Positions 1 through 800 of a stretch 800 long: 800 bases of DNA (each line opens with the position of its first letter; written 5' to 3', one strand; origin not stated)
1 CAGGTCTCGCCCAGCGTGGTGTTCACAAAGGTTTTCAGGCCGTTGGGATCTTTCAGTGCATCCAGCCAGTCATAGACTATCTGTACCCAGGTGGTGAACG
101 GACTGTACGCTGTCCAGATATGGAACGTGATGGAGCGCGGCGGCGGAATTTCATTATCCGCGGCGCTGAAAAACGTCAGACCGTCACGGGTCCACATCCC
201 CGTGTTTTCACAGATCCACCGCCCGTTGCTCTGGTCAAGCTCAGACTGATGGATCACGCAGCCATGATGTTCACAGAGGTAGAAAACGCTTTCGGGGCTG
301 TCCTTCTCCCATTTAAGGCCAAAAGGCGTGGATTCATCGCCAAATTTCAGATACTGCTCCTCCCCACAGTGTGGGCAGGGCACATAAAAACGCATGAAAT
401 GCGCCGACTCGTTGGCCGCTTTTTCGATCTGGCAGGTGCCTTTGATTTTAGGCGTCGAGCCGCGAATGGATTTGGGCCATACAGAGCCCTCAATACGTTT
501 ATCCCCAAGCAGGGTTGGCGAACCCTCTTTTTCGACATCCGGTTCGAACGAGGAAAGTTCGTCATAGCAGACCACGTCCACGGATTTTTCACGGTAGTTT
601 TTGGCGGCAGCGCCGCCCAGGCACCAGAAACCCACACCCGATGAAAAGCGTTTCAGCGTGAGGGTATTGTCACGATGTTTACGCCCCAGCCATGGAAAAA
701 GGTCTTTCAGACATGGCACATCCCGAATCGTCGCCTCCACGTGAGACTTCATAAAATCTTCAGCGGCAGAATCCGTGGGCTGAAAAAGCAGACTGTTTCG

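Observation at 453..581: Packaging ATPase catalytic motifs conserved (Walker B and GST coupling motif)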

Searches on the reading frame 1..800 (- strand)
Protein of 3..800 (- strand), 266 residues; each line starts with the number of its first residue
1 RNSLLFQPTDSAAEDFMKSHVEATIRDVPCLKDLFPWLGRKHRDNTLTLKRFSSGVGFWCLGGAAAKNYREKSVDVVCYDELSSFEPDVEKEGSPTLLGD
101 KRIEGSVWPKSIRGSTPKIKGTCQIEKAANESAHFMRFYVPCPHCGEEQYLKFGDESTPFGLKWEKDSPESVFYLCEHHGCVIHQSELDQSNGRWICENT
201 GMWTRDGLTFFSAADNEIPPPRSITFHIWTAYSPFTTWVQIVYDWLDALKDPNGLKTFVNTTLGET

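Call 6: search_solved_structures(query=window:3-800:-, max_evalue=1, show_alignments=2)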
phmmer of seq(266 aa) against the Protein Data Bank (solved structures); distinct sequences matched with E-value up to 1: 0.

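Call 7: search_protein_families(proteins=[window:1-800:-], library=ncbifam)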
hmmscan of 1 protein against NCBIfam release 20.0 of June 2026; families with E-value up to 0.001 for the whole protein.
window:1-800:- (266 aa): 0 families

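Call 8: profile_search(protein=window:1-800:-)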
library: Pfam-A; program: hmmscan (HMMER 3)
A. the first sequence (266 residues): domains with independent E <= 10: 3; with E <= 0.001: 2
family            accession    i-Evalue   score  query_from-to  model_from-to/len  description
GpA_ATPase        PF05876.18    1.6e-40   139.7       3-195        59-247/247  Phage terminase large subunit gpA, ATPase domain
GpA_nuclease      PF20454.4     2.5e-09    37.2     225-266         3-48/294  Terminase large subunit gpA, endonuclease domain
DUF4027           PF13219.11        0.1    13.2      52-66          9-23/36  Protein of unknown function (DUF4027)

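Call 21: find_homologous_proteins(query=L003:5707-7632:+, max_evalue=0.00001)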
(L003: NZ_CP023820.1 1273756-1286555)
Query L003:5707-7632:+ (642 aa): 2779 proteins with E <= 0.00001 among 8000 candidates; the best 120 are listed.
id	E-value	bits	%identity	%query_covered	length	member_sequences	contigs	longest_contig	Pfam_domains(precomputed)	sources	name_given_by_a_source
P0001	0.0e+0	1711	96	62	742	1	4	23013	PF05876.19,PF20454.5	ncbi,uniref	ncbi:phage terminase large subunit family protein [Escherichia coli]|uniref:phage terminase large su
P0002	0.0e+0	1708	96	62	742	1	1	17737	PF05876.19,PF20454.5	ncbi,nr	ncbi:phage terminase large subunit family protein [Escherichia coli]|nr:phage terminase large subuni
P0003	0.0e+0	1706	96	62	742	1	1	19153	PF05876.19,PF20454.5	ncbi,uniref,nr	ncbi:phage terminase large subunit family protein [Escherichia coli]|uniref:phage terminase large su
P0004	0.0e+0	1661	98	61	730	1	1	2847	PF05876.19,PF20454.5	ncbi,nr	ncbi:hypothetical protein GKF31_26765 [Escherichia coli]|nr:hypothetical protein [Escherichia coli]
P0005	0.0e+0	1502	100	100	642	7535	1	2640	PF05876.19,PF20454.5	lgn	-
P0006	0.0e+0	1490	98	71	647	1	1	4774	PF05876.19,PF13219.12,PF20454.5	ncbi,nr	ncbi:hypothetical protein GKF16_24615, partial [Escherichia coli]|nr:hypothetical protein [Escherich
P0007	0.0e+0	1461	97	100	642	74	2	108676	PF05876.19,PF20454.5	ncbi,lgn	-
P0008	0.0e+0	1419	96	56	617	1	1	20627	PF05876.19,PF20454.5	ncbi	-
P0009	0.0e+0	1413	94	100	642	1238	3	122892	PF05876.19,PF20454.5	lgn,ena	-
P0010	0.0e+0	1384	99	92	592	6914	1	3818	PF05876.19,PF20454.5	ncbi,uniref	ncbi:phage terminase large subunit family protein, partial [Escherichia coli]|uniref:phage terminase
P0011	0.0e+0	1382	93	98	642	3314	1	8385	PF05876.19,PF20454.5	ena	-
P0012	0.0e+0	1336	88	100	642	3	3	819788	PF05876.19,PF20454.5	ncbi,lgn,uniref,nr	ncbi:phage terminase large subunit family protein [Citrobacter braakii]|uniref:phage terminase large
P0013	0.0e+0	1329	88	100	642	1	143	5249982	PF05876.19,PF20454.5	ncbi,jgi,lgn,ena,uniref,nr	ncbi:phage terminase large subunit family protein [Citrobacter freundii]|uniref:Phage terminase larg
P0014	0.0e+0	1326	88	100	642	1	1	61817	PF05876.19,PF20454.5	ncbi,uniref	ncbi:phage terminase large subunit family protein [Citrobacter freundii]|uniref:phage terminase larg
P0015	0.0e+0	1326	88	100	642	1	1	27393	PF05876.19,PF20454.5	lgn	-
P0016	0.0e+0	1326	88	100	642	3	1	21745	PF05876.19,PF20454.5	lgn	-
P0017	0.0e+0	1285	83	100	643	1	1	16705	PF05876.19,PF20454.5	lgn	-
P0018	0.0e+0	1281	84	99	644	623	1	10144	PF05876.19,PF20454.5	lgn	-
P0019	0.0e+0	1267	83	100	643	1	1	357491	PF05876.19,PF20454.5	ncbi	ncbi:TPA: phage terminase large subunit family protein [Salmonella enterica]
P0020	0.0e+0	1265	87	98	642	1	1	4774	PF05876.19,PF20454.5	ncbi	-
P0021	0.0e+0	1264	83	100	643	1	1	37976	PF05876.19,PF20454.5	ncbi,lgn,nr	ncbi:phage terminase large subunit family protein [Salmonella enterica]|nr:phage terminase large sub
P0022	0.0e+0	1264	82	100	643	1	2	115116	PF05876.19,PF20454.5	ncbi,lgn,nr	ncbi:TPA: phage terminase large subunit family protein [Salmonella enterica subsp. enterica serovar 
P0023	0.0e+0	1263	83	100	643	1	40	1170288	PF05876.19,PF20454.5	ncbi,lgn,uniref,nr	ncbi:TPA: phage terminase large subunit family protein [Salmonella enterica subsp. enterica serovar 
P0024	0.0e+0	1261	83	100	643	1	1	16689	PF05876.19,PF20454.5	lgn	-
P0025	0.0e+0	1260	82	99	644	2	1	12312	PF05876.19,PF20454.5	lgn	-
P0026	0.0e+0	1256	82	99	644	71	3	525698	PF05876.19,PF20454.5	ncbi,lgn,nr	ncbi:TPA: phage terminase large subunit family protein [Salmonella enterica]|nr:phage terminase larg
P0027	0.0e+0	1251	82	99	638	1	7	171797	PF05876.19,PF20454.5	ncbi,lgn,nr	ncbi:phage terminase large subunit family protein [Salmonella enterica subsp. enterica]|nr:phage ter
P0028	0.0e+0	1250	82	99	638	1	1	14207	PF05876.19,PF20454.5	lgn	-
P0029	0.0e+0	1250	82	99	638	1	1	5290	PF05876.19,PF20454.5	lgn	-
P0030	0.0e+0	1250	82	99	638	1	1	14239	PF05876.19,PF20454.5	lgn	-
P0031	0.0e+0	1250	82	100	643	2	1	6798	PF05876.19,PF20454.5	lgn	-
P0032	0.0e+0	1249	82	99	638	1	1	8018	PF05876.19,PF20454.5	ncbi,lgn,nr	ncbi:TPA: phage terminase large subunit family protein [Salmonella enterica]|nr:phage terminase larg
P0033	0.0e+0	1248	82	99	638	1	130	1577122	PF05876.19,PF20454.5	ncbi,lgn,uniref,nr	ncbi:phage terminase large subunit family protein [Salmonella enterica subsp. enterica serovar Vitki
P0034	0.0e+0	1248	82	99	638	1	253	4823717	PF05876.19,PF20454.5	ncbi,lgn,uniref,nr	ncbi:TPA: phage terminase large subunit family protein [Salmonella enterica]|uniref:Phage terminase 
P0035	0.0e+0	1248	82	99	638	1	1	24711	PF05876.19,PF20454.5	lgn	-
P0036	0.0e+0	1248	82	100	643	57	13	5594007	PF05876.19,PF20454.5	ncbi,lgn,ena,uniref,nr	ncbi:phage terminase large subunit [Klebsiella pneumoniae]|uniref:phage terminase large subunit fami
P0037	0.0e+0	1247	82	99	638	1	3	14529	PF05876.19,PF20454.5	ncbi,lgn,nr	ncbi:phage terminase large subunit family protein [Escherichia coli]|nr:phage terminase large subuni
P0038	0.0e+0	1247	82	99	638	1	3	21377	PF05876.19,PF20454.5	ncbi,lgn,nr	ncbi:phage terminase large subunit family protein [Salmonella enterica subsp. enterica serovar Kimbe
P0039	0.0e+0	1247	82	99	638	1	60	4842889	PF05876.19,PF20454.5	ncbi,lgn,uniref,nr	ncbi:phage terminase large subunit family protein [Salmonella enterica subsp. enterica]|uniref:Termi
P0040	0.0e+0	1246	82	99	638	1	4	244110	PF05876.19,PF20454.5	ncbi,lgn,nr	ncbi:phage terminase large subunit family protein [Salmonella enterica subsp. enterica]|nr:phage ter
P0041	0.0e+0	1246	82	99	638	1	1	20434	PF05876.19,PF20454.5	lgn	-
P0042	0.0e+0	1246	82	99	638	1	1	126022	PF05876.19,PF20454.5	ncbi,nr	ncbi:phage terminase large subunit family protein [Salmonella enterica subsp. enterica serovar Typhi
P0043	0.0e+0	1246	82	99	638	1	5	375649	PF05876.19,PF20454.5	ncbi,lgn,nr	ncbi:TPA: phage terminase large subunit family protein [Salmonella enterica]|nr:phage terminase larg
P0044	0.0e+0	1246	81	100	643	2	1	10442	PF05876.19,PF20454.5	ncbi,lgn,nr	ncbi:phage terminase large subunit family protein [Salmonella enterica subsp. enterica]|nr:phage ter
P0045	0.0e+0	1246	82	99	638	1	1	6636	PF05876.19,PF20454.5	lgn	-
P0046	0.0e+0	1246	82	99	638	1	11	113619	PF05876.19,PF20454.5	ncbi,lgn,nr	ncbi:phage terminase large subunit family protein [Salmonella enterica subsp. enterica]|nr:phage ter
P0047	0.0e+0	1245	82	99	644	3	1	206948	PF05876.19,PF20454.5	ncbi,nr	ncbi:phage terminase large subunit family protein [Salmonella enterica subsp. diarizonae]|nr:phage t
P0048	0.0e+0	1245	82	99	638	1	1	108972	PF05876.19,PF20454.5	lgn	-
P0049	0.0e+0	1245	82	99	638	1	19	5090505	PF05876.19,PF20454.5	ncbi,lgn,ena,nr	ncbi:TPA: phage terminase large subunit family protein [Escherichia coli]|nr:phage terminase large s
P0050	0.0e+0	1245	82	99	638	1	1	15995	PF05876.19,PF20454.5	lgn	-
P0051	0.0e+0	1245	82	99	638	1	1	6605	PF05876.19,PF20454.5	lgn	-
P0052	0.0e+0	1245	82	99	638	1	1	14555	PF05876.19,PF20454.5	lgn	-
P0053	0.0e+0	1245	82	99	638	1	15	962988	PF05876.19,PF20454.5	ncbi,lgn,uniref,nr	ncbi:phage terminase large subunit family protein [Salmonella enterica]|uniref:Phage terminase large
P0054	0.0e+0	1244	82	99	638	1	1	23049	PF05876.19,PF20454.5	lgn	-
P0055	0.0e+0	1244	82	99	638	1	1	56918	PF05876.19,PF20454.5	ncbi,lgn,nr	ncbi:phage terminase large subunit family protein [Salmonella enterica subsp. salamae]|nr:phage term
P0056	0.0e+0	1244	82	99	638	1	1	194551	PF05876.19,PF20454.5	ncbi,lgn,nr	ncbi:phage terminase large subunit family protein [Salmonella enterica subsp. enterica serovar Richm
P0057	0.0e+0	1243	84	97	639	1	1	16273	PF05876.19,PF20454.5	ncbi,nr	ncbi:phage terminase large subunit family protein [Salmonella enterica subsp. salamae]|nr:phage term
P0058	0.0e+0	1243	82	99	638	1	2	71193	PF05876.19,PF20454.5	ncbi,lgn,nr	ncbi:phage terminase large subunit family protein [Salmonella enterica subsp. enterica]|nr:phage ter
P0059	0.0e+0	1243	82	99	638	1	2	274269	PF05876.19,PF20454.5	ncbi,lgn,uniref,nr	ncbi:TPA: phage terminase large subunit family protein [Salmonella enterica]|uniref:Phage terminase 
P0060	0.0e+0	1243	82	99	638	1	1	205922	PF05876.19,PF20454.5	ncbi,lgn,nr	ncbi:phage terminase large subunit family protein [Salmonella enterica subsp. enterica]|nr:phage ter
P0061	0.0e+0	1242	81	99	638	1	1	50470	PF05876.19,PF20454.5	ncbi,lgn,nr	ncbi:TPA: phage terminase large subunit family protein [Escherichia coli]|nr:phage terminase large s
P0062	0.0e+0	1241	83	98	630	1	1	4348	PF05876.19,PF20454.5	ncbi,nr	ncbi:phage terminase large subunit family protein, partial [Salmonella enterica subsp. enterica]|nr:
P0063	0.0e+0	1241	82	99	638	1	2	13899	PF05876.19,PF20454.5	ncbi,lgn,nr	ncbi:phage terminase large subunit family protein [Escherichia coli]|nr:phage terminase large subuni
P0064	0.0e+0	1241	81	99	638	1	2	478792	PF05876.19,PF20454.5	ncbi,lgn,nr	ncbi:phage terminase large subunit family protein [Escherichia coli]|nr:phage terminase large subuni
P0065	0.0e+0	1240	82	99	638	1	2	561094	PF05876.19,PF20454.5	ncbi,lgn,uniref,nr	ncbi:phage terminase large subunit family protein [Salmonella enterica subsp. salamae]|uniref:Phage 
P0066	0.0e+0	1239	82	99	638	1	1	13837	PF05876.19,PF20454.5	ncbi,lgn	ncbi:phage terminase large subunit family protein [Escherichia coli]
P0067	0.0e+0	1238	84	96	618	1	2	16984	PF05876.19,PF20454.5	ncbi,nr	ncbi:phage terminase large subunit family protein, partial [Salmonella enterica subsp. enterica sero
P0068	0.0e+0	1237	81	99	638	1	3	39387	PF05876.19,PF20454.5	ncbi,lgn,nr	ncbi:phage terminase large subunit family protein [Escherichia coli]|nr:phage terminase large subuni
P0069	0.0e+0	1235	80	100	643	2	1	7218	PF05876.19,PF20454.5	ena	-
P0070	0.0e+0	1234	81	99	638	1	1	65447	PF05876.19,PF20454.5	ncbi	-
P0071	0.0e+0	1233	82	99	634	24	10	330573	PF05876.19,PF20454.5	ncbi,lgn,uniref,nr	ncbi:TPA: phage terminase large subunit family protein [Escherichia coli]|uniref:phage terminase lar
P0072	0.0e+0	1232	81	99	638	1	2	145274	PF05876.19,PF20454.5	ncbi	-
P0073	0.0e+0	1229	82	97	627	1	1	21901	PF05876.19,PF20454.5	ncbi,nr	ncbi:phage terminase large subunit family protein [Salmonella enterica subsp. enterica]|nr:phage ter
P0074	0.0e+0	1228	89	75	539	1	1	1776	PF05876.19,PF20454.5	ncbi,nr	ncbi:hypothetical protein GKF52_28175, partial [Escherichia coli]|nr:hypothetical protein [Escherich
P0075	0.0e+0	1228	81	99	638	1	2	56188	PF05876.19,PF20454.5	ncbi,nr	ncbi:phage terminase large subunit family protein [Escherichia coli]|nr:phage terminase large subuni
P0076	0.0e+0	1226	81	99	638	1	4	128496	PF05876.19,PF20454.5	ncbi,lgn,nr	ncbi:phage terminase large subunit family protein [Escherichia coli]|nr:phage terminase large subuni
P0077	0.0e+0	1224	81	99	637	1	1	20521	PF05876.19,PF20454.5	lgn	-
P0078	0.0e+0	1223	80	99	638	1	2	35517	PF05876.19,PF20454.5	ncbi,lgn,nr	ncbi:phage terminase large subunit family protein [Escherichia coli]|nr:phage terminase large subuni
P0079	0.0e+0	1220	81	99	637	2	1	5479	PF05876.19,PF20454.5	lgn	-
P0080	0.0e+0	1219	80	100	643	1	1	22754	PF05876.19,PF20454.5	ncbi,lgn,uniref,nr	ncbi:phage terminase large subunit family protein [Salmonella enterica subsp. enterica serovar Typhi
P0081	0.0e+0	1219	80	100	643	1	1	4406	PF05876.19,PF20454.5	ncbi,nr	ncbi:phage terminase large subunit family protein [Salmonella enterica]|nr:phage terminase large sub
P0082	0.0e+0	1217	80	100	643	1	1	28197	PF05876.19,PF20454.5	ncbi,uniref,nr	ncbi:phage terminase large subunit family protein [Salmonella enterica]|uniref:phage terminase large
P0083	0.0e+0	1216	80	100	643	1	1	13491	PF05876.19,PF20454.5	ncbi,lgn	ncbi:phage terminase large subunit family protein [Salmonella enterica]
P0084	0.0e+0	1216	80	100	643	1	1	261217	PF05876.19,PF20454.5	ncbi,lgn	ncbi:phage terminase large subunit family protein [Salmonella enterica]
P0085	0.0e+0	1215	80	100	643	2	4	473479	PF05876.19,PF20454.5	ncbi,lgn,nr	ncbi:phage terminase large subunit family protein [Salmonella enterica]|nr:phage terminase large sub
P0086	0.0e+0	1215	80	100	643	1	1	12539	PF05876.19,PF20454.5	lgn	-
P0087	0.0e+0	1214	80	100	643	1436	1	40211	PF05876.19,PF20454.5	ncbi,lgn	ncbi:phage terminase large subunit family protein [Salmonella enterica]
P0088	0.0e+0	1213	80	99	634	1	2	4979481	PF05876.19,PF20454.5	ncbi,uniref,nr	ncbi:phage terminase large subunit family protein [Escherichia coli]|uniref:phage terminase large su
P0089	0.0e+0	1212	80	100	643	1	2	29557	PF05876.19,PF20454.5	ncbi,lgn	ncbi:TPA: phage terminase large subunit family protein [Salmonella enterica]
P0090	0.0e+0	1212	80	100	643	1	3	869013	PF05876.19,PF20454.5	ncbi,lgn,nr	ncbi:phage terminase large subunit family protein [Salmonella enterica]|nr:phage terminase large sub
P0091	0.0e+0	1209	80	100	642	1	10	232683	PF05876.19,PF20454.5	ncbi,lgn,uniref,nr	ncbi:phage terminase large subunit family protein [Salmonella enterica]|uniref:phage terminase large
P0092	0.0e+0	1208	80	99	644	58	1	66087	PF05876.19,PF20454.5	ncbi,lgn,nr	ncbi:phage terminase large subunit family protein [Salmonella enterica]|nr:phage terminase large sub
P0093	0.0e+0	1207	79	99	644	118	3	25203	PF05876.19,PF20454.5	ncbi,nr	ncbi:phage terminase large subunit family protein [Salmonella enterica]|nr:phage terminase large sub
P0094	0.0e+0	1207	79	99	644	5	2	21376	PF05876.19,PF20454.5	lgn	-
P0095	0.0e+0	1206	79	100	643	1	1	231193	PF05876.19,PF20454.5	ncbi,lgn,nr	ncbi:phage terminase large subunit family protein [Salmonella enterica]|nr:phage terminase large sub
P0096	0.0e+0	1204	84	93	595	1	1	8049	PF05876.19,PF20454.5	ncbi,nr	ncbi:phage terminase large subunit family protein, partial [Salmonella enterica subsp. enterica sero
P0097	0.0e+0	1202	80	99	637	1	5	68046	PF05876.19,PF20454.5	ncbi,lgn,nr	ncbi:phage terminase large subunit family protein [Salmonella enterica]|nr:phage terminase large sub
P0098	0.0e+0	1200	79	100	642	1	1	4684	PF05876.19,PF20454.5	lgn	-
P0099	0.0e+0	1192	79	99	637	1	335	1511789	PF05876.19,PF20454.5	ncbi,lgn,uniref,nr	ncbi:phage terminase large subunit family protein [Salmonella enterica]|uniref:phage terminase large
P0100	0.0e+0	1192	79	99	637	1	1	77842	PF05876.19,PF20454.5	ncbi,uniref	ncbi:phage terminase large subunit family protein [Salmonella enterica subsp. enterica serovar Pomon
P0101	0.0e+0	1192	79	99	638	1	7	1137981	PF05876.19,PF20454.5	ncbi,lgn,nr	ncbi:phage terminase large subunit family protein [Salmonella enterica]|nr:phage terminase large sub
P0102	0.0e+0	1191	79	99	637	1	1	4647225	PF05876.19,PF20454.5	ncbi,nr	ncbi:phage terminase large subunit family protein [Salmonella enterica subsp. enterica serovar Irumu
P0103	0.0e+0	1190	79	99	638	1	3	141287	PF05876.19,PF20454.5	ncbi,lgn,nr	ncbi:phage terminase large subunit family protein [Salmonella enterica]|nr:phage terminase large sub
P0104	0.0e+0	1190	79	99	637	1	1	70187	PF05876.19,PF20454.5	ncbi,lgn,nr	ncbi:phage terminase large subunit family protein [Salmonella enterica]|nr:phage terminase large sub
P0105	0.0e+0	1190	79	99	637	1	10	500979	PF05876.19,PF20454.5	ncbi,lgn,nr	ncbi:phage terminase large subunit family protein [Salmonella enterica]|nr:phage terminase large sub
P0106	0.0e+0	1190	78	99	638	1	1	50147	PF05876.19,PF20454.5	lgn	-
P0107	0.0e+0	1190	79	99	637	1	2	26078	PF05876.19,PF20454.5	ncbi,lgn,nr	ncbi:phage terminase large subunit family protein [Salmonella enterica]|nr:phage terminase large sub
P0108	0.0e+0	1190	79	99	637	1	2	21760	PF05876.19,PF20454.5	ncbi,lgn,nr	ncbi:phage terminase large subunit family protein [Salmonella enterica]|nr:phage terminase large sub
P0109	0.0e+0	1189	80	97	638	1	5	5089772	PF05876.19,PF20454.5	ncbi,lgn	ncbi:phage terminase large subunit family protein [Citrobacter freundii]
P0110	0.0e+0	1189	79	99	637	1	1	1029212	PF05876.19,PF20454.5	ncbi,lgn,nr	ncbi:phage terminase large subunit family protein [Salmonella enterica]|nr:phage terminase large sub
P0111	0.0e+0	1189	79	99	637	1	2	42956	PF05876.19,PF20454.5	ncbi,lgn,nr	ncbi:phage terminase large subunit family protein [Salmonella enterica]|nr:phage terminase large sub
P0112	0.0e+0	1189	79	99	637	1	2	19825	PF05876.19,PF20454.5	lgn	-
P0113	0.0e+0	1189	79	99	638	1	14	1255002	PF05876.19,PF20454.5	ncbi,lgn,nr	ncbi:phage terminase large subunit family protein [Salmonella enterica]|nr:phage terminase large sub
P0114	0.0e+0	1189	79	99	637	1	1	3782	PF05876.19,PF20454.5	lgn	-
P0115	0.0e+0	1188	79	99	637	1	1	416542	PF05876.19,PF20454.5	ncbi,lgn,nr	ncbi:phage terminase large subunit family protein [Salmonella enterica]|nr:phage terminase large sub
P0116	0.0e+0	1188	79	97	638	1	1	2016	PF05876.19,PF20454.5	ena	-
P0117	0.0e+0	1188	79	99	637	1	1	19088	PF05876.19,PF20454.5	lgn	-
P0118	0.0e+0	1187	79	99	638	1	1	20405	PF05876.19,PF20454.5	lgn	-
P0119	0.0e+0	1187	80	97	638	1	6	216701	PF05876.19,PF20454.5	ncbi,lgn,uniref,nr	ncbi:phage terminase large subunit family protein [Escherichia coli]|uniref:phage terminase large su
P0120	0.0e+0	1187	79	99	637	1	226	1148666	PF05876.19,PF20454.5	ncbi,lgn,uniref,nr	ncbi:phage terminase large subunit family protein [Salmonella enterica]|uniref:Phage terminase large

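Call 41: search_solved_structures(query=A2, max_evalue=10, show_alignments=3)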
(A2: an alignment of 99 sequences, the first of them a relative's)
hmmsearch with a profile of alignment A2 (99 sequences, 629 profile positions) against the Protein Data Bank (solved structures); distinct sequences matched with E-value up to 10: 11.
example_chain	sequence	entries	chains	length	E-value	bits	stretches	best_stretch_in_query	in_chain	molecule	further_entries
1qyp_A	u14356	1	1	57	0.0023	19.7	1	234-281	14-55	RNA POLYMERASE II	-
1ffk_Z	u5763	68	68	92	0.019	16.7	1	233-279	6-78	RIBOSOMAL PROTEIN L44E | 50S ribosomal protein L44E | 50S RIBOSOMAL PROTEIN L44E LA, HLA, RIBOSOMAL PROTEIN L44E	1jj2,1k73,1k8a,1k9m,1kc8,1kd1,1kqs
9l94_T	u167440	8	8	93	0.18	13.5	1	233-279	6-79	Large ribosomal subunit protein eL42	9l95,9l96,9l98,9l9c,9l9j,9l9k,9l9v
7aoc_I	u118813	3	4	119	0.64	11.6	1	221-281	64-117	DNA-directed RNA polymerase I subunit RPA12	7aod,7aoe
3h1c_A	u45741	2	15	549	0.93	11.1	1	552-609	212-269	Polyribonucleotide nucleotidyltransferase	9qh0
3cdj_A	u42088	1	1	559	0.95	11.1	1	552-609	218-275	Polynucleotide phosphorylase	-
3gcm_A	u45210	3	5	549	1.2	10.8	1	552-609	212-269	Polyribonucleotide nucleotidyltransferase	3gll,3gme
7ogk_A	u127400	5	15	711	1.3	10.6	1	552-609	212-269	Polyribonucleotide nucleotidyltransferase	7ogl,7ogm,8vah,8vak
3cdi_A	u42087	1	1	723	1.3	10.6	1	552-609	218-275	Polynucleotide phosphorylase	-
1x6h_A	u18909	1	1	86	1.7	10.3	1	269-288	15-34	Transcriptional repressor CTCF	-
2jox_A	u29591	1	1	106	3.9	9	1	236-286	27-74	Churchill protein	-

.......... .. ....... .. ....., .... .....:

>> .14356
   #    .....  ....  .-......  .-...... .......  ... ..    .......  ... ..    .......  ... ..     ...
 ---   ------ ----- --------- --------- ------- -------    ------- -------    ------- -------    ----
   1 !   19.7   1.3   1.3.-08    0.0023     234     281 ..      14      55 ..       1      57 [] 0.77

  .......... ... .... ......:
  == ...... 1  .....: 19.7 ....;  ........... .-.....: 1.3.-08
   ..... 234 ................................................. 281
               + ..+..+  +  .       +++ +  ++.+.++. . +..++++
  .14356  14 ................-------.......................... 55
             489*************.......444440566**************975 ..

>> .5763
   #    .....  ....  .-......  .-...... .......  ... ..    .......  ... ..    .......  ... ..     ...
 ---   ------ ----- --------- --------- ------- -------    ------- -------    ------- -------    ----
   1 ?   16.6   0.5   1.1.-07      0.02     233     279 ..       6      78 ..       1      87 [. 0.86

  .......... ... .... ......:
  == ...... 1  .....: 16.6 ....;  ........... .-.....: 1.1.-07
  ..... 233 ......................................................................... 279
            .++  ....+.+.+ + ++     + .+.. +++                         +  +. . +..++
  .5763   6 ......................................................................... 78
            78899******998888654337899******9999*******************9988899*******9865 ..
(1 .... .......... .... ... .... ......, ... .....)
